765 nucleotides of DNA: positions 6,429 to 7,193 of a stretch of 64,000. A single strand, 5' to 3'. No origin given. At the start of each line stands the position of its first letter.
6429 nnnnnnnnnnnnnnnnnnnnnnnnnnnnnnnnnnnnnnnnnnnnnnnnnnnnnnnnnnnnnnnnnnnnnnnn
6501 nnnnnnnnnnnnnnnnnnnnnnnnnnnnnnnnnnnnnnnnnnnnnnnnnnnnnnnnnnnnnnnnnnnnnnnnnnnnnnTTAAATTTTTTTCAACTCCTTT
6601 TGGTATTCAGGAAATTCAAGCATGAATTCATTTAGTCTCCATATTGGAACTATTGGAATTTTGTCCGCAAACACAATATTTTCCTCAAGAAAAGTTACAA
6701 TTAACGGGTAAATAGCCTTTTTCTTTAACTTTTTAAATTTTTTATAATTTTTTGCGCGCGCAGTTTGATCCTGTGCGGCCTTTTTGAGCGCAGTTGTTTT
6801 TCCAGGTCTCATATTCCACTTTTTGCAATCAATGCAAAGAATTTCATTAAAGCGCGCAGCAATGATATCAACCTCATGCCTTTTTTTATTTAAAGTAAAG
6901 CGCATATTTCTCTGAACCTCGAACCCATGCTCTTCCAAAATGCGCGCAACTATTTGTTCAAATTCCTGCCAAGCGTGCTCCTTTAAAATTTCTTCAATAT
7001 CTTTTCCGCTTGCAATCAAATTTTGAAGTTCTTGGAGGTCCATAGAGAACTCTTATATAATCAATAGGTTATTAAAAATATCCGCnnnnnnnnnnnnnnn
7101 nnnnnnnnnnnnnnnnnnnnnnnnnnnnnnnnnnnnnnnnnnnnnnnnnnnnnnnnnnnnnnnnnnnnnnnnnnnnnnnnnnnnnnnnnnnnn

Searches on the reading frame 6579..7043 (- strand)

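Call 38: search_protein_families(library=pfam, proteins=[window:6579-7043:-])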
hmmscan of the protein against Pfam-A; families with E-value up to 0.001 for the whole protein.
window:6579-7043:- (154 aa): 4 families
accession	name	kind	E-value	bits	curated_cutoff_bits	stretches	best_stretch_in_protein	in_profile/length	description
PF04471.18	Mrr_cat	-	4.9e-08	33.5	21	1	21-81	2-62/115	Restriction endonuclease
PF08378.17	NERD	-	1.3e-05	26.1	22.1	1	26-110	3-95/111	Nuclease-related domain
PF01870.24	Hjc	-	2.9e-05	24.4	21.1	1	28-77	2-50/93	Archaeal holliday junction resolvase (hjc)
PF02021.23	UPF0102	-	6.4e-05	23.7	23.6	1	29-97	2-65/80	Uncharacterised protein family UPF0102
